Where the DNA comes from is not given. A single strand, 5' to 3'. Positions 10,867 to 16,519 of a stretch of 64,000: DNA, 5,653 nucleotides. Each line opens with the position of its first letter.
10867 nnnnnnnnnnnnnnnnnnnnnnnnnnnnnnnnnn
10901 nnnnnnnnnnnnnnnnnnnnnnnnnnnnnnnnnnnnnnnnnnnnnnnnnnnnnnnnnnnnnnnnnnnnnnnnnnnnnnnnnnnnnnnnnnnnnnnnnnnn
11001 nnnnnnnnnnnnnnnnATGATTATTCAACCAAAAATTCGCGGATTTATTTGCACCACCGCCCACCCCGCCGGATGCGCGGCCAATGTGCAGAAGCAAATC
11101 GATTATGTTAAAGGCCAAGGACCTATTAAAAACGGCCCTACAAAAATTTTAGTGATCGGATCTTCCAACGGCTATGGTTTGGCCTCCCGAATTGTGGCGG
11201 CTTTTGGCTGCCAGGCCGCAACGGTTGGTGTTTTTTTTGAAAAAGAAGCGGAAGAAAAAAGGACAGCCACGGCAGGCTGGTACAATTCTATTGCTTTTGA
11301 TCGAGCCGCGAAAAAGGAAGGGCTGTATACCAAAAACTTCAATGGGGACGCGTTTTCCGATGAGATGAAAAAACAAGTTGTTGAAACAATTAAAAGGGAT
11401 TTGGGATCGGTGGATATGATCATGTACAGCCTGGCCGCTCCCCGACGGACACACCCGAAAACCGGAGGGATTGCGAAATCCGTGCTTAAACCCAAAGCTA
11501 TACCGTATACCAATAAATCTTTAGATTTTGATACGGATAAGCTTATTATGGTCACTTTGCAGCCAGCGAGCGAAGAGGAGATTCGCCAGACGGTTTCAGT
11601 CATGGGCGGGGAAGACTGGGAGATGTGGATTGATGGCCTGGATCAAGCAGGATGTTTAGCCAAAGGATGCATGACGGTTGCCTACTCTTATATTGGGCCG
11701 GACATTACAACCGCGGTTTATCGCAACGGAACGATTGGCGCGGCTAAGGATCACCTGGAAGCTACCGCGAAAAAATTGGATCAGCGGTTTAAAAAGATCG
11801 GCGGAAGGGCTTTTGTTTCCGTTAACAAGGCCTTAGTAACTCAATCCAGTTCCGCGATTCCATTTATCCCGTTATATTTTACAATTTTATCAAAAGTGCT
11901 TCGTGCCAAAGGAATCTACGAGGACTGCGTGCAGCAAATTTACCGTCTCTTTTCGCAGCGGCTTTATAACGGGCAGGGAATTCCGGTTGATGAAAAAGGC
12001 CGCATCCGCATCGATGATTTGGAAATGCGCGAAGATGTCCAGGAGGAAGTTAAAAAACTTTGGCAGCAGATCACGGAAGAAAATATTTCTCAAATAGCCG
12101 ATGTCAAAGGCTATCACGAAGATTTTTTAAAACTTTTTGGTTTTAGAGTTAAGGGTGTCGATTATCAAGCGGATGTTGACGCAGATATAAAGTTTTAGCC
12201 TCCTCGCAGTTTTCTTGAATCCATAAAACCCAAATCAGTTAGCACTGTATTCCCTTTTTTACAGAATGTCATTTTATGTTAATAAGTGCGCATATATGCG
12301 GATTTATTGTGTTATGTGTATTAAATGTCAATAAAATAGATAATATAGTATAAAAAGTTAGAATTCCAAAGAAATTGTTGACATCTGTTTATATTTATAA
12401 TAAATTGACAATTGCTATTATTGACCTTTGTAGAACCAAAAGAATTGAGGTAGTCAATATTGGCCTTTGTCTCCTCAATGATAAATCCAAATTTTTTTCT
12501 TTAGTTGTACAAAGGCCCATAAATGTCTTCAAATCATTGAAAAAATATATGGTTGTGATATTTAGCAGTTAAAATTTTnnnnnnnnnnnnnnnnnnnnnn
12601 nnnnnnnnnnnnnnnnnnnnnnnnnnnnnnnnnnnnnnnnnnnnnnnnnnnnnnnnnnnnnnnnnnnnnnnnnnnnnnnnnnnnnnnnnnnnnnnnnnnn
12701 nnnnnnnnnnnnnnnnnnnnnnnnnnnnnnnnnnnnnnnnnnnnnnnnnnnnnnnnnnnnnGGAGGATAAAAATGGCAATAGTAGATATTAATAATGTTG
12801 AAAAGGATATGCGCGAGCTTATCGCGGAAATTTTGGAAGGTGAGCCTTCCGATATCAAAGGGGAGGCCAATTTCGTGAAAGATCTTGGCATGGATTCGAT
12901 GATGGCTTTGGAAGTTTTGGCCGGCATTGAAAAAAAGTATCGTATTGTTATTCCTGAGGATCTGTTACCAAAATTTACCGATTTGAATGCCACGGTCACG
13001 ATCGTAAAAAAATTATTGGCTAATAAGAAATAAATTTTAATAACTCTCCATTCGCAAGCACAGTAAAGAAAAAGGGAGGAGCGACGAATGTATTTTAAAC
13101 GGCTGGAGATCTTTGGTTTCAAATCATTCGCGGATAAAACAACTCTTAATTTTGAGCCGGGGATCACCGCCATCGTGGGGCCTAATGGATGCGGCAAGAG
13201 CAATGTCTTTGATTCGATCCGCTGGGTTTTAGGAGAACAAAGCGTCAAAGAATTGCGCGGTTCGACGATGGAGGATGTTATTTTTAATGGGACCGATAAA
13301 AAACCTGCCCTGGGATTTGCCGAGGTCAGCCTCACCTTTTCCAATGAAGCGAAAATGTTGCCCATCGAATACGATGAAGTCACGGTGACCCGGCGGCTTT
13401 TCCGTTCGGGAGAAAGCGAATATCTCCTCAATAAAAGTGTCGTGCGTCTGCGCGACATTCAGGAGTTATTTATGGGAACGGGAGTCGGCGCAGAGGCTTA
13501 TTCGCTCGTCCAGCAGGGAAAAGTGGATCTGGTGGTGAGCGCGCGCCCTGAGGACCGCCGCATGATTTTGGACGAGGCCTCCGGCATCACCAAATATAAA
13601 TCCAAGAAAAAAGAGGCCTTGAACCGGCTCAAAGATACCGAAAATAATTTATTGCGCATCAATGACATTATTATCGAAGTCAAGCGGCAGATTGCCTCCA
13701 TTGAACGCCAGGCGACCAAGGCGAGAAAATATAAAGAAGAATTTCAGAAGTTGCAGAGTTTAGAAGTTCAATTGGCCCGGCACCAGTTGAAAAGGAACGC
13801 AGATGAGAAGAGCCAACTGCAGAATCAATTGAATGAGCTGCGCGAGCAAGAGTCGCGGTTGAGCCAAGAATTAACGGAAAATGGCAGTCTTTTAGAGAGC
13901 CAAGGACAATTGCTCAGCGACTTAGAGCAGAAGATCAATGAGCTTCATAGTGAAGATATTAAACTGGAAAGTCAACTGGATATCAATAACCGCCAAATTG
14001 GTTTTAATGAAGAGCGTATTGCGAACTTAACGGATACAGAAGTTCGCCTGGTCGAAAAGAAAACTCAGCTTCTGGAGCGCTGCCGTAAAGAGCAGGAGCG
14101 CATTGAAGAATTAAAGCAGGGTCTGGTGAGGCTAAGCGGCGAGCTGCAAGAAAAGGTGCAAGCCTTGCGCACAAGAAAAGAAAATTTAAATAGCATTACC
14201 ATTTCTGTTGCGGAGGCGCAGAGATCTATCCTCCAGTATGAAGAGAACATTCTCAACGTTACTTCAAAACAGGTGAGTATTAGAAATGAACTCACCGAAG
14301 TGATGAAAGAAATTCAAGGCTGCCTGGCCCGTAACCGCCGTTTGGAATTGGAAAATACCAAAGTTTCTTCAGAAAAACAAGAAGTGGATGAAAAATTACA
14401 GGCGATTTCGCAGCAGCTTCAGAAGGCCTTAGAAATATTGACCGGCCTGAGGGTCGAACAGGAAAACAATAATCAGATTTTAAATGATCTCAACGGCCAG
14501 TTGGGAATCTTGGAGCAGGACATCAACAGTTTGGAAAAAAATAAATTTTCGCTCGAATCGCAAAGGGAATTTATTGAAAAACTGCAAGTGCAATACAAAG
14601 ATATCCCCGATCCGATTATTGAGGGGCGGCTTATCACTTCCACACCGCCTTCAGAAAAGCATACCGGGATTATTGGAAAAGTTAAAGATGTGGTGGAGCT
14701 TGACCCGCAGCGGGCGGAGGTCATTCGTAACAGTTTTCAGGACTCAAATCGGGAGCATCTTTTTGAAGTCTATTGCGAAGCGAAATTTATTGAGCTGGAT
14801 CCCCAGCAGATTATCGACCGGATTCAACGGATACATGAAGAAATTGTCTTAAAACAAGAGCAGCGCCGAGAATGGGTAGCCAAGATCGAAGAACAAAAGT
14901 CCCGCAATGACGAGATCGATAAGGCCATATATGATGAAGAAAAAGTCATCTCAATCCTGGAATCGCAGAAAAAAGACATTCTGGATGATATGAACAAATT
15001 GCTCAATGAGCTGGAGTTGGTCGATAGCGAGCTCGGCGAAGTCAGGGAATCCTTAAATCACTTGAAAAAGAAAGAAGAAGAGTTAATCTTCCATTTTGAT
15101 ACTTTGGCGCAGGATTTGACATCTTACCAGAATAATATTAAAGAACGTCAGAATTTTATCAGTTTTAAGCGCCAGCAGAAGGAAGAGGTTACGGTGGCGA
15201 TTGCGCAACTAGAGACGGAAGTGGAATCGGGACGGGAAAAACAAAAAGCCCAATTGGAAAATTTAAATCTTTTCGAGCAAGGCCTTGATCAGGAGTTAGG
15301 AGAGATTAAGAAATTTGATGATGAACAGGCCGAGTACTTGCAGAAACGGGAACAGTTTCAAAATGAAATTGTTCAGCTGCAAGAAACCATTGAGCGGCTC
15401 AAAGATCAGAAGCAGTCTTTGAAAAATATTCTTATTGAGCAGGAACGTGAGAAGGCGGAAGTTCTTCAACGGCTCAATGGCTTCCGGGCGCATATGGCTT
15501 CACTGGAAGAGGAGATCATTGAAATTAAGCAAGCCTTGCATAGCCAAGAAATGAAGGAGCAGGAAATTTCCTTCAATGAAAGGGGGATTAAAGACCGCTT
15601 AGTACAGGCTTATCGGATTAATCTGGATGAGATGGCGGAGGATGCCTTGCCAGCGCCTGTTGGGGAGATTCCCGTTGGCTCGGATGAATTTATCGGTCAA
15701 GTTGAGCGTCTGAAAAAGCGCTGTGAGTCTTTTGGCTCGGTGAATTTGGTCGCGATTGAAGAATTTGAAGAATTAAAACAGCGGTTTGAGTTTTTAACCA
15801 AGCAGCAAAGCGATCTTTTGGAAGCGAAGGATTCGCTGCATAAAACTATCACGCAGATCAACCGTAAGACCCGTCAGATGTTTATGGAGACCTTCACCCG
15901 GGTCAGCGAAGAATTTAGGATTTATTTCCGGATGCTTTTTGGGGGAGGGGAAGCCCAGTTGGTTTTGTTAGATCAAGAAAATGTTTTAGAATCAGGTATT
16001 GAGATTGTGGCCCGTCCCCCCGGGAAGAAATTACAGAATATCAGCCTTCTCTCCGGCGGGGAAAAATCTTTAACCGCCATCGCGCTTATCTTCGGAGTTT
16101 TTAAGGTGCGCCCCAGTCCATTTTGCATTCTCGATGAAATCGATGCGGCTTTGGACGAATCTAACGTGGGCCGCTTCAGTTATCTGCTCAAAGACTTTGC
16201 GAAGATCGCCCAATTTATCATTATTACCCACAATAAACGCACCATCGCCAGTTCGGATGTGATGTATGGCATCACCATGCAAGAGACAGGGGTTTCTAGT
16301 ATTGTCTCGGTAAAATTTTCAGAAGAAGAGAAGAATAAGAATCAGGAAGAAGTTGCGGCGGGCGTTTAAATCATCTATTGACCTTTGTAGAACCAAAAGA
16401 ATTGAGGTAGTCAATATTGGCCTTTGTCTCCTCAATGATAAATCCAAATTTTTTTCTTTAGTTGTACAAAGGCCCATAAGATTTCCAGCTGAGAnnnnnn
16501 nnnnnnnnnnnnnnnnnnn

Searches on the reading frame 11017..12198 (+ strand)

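Call 68: search_protein_families(library=pfam, proteins=[window:11017-12198:+], max_evalue=0.00001)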
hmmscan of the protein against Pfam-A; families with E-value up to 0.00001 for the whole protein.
window:11017-12198:+ (393 aa): 3 families
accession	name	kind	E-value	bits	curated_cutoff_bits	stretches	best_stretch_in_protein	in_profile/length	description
PF12241.14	Enoyl_reductase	-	6.8e-108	359.9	22.1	1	82-317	1-236/236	Trans-2-enoyl-CoA reductase catalytic region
PF12242.14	Eno-Rase_NADH_b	-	4.8e-38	129.2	23.4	1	2-80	1-79/79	NAD(P)H binding domain of trans-2-enoyl-CoA reductase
PF07055.18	Eno-Rase_FAD_bd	-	2.6e-31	108.2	25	1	324-387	1-64/64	Enoyl reductase FAD binding domain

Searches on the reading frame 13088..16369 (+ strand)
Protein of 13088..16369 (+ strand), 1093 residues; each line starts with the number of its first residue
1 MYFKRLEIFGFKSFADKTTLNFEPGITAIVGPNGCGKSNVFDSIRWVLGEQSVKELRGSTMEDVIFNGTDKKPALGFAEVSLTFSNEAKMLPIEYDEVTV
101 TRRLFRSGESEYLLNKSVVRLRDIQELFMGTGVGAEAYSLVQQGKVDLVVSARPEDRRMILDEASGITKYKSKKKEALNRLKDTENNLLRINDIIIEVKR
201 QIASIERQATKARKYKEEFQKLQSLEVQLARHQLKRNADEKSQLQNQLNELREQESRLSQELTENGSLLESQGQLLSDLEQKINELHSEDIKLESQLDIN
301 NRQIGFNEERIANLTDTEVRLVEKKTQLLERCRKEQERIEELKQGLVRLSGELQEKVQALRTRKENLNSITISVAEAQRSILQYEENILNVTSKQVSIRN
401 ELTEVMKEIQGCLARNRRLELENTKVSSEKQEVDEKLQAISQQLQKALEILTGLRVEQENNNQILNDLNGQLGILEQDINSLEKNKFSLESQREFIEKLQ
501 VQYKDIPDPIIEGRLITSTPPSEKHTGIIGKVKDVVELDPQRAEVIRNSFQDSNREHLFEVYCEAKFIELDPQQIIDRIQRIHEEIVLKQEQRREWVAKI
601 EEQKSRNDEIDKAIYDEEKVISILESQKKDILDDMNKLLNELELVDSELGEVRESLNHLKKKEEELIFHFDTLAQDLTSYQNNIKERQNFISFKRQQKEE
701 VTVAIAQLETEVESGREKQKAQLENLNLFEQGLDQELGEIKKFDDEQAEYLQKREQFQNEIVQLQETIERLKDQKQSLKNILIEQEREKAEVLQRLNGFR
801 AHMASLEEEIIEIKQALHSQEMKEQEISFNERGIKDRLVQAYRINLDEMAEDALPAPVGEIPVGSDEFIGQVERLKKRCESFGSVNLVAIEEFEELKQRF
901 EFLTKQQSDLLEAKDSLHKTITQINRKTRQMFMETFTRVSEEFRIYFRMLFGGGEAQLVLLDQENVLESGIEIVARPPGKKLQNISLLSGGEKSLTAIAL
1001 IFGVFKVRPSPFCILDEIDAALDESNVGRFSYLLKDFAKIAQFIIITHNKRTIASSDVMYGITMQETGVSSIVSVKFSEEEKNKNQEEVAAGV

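Call 68: search_protein_families(library=pfam, proteins=[window:13088-16369:+], max_evalue=0.00001)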
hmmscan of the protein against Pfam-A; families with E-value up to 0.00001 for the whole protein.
window:13088-16369:+ (1093 aa): 4 families
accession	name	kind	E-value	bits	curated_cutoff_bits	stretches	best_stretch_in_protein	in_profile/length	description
PF02463.25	SMC_N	-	3.5e-69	233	40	1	3-1070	2-219/220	RecF/RecN/SMC N terminal domain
PF13476.12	AAA_23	-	2.4e-17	64.7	27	1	5-254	1-199/201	AAA domain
PF13175.12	AAA_15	-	2.3e-10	41.1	32.1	1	1-368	1-266/374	AAA ATPase domain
PF13304.12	AAA_21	-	5.3e-09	37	27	1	26-83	1-48/304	AAA domain, putative AbiEii toxin, Type IV TA system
